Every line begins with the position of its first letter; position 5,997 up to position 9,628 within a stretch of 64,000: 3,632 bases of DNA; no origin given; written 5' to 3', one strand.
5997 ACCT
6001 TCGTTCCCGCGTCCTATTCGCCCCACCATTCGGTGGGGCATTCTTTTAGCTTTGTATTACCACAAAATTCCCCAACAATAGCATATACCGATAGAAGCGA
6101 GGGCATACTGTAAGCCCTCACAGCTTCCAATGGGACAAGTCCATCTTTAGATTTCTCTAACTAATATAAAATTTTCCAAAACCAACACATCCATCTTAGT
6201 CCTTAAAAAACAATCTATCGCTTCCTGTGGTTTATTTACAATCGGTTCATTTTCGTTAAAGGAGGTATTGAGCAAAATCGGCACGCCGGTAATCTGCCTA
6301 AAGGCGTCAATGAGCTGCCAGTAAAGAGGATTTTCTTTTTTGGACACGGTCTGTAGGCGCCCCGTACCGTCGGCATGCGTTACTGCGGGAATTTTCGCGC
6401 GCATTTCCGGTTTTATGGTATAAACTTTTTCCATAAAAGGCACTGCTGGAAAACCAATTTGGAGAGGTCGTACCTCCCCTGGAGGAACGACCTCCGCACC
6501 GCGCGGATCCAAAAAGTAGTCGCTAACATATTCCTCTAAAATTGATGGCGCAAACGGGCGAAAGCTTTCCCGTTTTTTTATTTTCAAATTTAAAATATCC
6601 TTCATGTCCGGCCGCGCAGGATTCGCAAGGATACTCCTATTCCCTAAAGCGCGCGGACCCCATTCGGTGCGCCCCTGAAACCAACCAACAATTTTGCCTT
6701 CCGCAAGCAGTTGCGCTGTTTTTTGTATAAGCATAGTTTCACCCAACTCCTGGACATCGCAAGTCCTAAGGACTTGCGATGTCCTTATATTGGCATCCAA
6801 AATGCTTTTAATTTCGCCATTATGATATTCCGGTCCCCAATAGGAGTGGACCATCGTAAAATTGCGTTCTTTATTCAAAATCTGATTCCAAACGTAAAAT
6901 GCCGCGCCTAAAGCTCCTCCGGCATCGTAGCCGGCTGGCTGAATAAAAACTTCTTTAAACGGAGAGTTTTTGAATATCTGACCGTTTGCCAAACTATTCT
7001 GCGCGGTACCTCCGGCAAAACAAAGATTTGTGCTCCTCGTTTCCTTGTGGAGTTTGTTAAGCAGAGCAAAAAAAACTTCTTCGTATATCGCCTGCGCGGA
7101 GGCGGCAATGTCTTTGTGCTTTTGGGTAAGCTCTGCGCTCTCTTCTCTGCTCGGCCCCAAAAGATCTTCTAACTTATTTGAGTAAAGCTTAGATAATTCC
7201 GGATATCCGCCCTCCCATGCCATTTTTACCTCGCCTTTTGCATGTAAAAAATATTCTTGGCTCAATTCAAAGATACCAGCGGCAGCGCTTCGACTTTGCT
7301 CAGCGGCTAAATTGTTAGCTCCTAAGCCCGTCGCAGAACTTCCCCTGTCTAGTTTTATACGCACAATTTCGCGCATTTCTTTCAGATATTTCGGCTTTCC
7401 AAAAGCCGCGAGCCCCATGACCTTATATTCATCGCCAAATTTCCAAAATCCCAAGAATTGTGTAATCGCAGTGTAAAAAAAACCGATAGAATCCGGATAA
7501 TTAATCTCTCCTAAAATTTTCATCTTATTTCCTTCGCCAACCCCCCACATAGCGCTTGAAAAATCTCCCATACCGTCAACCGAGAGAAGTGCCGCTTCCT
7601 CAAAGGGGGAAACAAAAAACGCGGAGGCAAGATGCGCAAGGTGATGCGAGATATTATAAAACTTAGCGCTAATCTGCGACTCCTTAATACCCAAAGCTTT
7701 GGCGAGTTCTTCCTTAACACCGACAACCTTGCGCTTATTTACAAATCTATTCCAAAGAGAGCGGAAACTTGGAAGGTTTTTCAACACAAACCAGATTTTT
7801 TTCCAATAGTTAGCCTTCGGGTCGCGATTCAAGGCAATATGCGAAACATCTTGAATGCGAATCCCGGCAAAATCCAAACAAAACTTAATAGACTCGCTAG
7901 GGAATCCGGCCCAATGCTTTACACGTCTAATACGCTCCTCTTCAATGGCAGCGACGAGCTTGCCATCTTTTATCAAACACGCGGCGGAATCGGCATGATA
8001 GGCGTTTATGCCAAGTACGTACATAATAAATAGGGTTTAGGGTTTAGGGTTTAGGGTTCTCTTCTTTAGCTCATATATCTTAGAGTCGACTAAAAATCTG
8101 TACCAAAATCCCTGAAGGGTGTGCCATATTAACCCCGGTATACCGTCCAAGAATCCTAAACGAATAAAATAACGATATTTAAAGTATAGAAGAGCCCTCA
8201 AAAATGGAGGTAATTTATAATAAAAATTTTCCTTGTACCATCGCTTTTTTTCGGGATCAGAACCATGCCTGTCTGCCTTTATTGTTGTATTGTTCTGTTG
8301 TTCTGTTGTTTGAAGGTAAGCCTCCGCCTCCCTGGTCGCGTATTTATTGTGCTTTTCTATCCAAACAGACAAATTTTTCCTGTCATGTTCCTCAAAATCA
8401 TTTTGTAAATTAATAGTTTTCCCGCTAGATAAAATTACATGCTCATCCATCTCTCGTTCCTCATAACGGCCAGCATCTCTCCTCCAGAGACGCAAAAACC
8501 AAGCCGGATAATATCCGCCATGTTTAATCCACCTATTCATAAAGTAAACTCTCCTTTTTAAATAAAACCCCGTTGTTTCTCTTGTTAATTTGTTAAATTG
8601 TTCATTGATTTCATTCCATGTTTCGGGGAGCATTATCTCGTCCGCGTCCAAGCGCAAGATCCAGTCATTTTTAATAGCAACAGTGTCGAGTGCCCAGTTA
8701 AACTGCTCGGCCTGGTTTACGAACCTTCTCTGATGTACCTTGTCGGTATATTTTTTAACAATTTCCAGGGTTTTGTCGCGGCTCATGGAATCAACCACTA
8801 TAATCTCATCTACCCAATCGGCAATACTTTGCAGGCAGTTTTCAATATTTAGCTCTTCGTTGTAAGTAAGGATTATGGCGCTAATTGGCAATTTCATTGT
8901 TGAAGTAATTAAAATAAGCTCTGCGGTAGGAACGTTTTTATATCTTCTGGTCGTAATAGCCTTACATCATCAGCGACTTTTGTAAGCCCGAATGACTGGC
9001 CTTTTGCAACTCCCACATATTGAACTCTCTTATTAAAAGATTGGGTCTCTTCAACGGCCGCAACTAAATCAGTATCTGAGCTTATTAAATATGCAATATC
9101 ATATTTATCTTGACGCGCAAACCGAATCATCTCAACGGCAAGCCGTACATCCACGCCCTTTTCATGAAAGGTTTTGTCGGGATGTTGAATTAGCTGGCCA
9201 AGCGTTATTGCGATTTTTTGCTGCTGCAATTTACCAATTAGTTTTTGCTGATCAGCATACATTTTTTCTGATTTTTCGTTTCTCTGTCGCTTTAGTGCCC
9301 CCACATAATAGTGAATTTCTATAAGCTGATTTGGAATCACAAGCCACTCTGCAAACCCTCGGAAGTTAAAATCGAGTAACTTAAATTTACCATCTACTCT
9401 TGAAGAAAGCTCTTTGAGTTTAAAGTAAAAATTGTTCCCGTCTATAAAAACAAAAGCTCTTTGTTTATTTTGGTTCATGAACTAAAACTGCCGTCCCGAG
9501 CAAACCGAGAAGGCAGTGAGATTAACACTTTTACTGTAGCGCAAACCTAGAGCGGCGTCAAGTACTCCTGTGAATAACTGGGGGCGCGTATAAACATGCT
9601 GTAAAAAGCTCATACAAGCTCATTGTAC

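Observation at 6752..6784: Second palindrome family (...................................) with one in-frame CDS copy and one intergenic copy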

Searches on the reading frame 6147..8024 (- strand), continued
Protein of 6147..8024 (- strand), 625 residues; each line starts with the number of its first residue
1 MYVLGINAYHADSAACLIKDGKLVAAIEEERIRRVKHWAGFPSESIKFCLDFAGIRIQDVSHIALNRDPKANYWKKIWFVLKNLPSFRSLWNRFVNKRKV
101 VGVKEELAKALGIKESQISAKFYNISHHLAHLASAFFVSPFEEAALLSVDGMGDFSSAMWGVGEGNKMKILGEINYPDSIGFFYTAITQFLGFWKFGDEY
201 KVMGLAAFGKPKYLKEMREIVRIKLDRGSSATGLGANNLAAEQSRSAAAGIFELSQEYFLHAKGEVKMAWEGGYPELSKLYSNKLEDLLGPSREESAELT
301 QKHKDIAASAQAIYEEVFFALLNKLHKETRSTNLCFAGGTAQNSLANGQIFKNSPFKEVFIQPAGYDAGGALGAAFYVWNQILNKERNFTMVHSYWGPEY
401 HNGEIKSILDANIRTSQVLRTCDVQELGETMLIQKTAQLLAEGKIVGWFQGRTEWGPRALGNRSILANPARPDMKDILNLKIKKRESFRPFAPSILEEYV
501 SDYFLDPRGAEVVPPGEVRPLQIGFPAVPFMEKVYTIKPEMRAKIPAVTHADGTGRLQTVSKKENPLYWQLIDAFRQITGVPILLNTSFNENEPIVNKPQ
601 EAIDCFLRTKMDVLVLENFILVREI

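Call 68: predict_structure(alignment_id=A1)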
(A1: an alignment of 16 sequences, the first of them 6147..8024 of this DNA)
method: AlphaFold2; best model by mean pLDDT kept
length: 625 residues; sequences in the alignment: 16
mean_pLDDT: 72.9   pTM: 0.64
mean pLDDT of the five models: 72.9, 72.7, 70.6, 69.5, 62.2
residues with pLDDT >= 90: 111; 70-90: 286; 50-70: 130; < 50: 98
segments of 3 or more residues with pLDDT < 50: 31-39, 227-248, 270-274, 340-348, 363-365, 392-398, 453-458, 485-490, 514-532, 590-594
pLDDT, mean of each block of 10 residues (from residue 1): 81 77 71 40 79 86 80 59 59 60 80 90 87 82 86 69 93 79 83 72 70 90 59 35 41 82 51 60 91 82 87 81 86 74 46 70 57 90 84 48 84 87 89 95 88 49 78 80 49 79 69 46 34 67 82 67 79 95 75 56 81 90 82
secondary structure, 60 per line:
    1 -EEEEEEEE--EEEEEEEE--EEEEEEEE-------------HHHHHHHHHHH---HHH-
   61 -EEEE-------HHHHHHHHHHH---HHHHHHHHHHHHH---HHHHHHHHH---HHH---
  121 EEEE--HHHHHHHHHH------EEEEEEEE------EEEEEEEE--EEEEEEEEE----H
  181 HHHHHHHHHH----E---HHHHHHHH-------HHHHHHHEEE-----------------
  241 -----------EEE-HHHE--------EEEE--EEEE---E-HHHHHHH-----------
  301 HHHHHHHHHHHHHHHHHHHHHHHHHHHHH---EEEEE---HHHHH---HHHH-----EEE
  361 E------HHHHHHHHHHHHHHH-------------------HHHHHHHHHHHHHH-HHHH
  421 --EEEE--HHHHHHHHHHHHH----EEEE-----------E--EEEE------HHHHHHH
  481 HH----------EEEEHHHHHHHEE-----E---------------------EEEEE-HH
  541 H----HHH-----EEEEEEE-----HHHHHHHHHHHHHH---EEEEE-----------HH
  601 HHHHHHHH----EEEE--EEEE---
elements in order: E2-9 E12-19 E22-29 H43-53 E62-65 H73-83 H87-99 H103-111 E121-124 H127-136 E143-150 E157-164 E167-175 H180-190 H199-206 H214-220 E221-223 E252-254 E268-271 E274-277 H283-289 H301-329 E333-337 H341-345 H349-352 E358-361 H368-382 H402-415 H417-420 E423-426 H429-441 E446-449 E464-467 H474-482 E493-496 H497-503 E533-537 E554-560 H566-579 E583-587 H599-608 E613-616 E619-622
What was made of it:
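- The AF2 model gives pLDDT 84-89 (10-residue block means) over the insert (call 68).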

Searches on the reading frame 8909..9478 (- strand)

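Call 60: search_protein_families(library=pfam, proteins=[window:8909-9478:-], max_evalue=0.001)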
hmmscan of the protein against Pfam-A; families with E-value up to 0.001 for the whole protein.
window:8909-9478:- (189 aa): 1 family
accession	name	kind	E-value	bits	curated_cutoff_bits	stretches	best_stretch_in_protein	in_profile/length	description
PF01936.24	NYN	-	4.6e-19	69.8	24.2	1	8-171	2-140/145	NYN domain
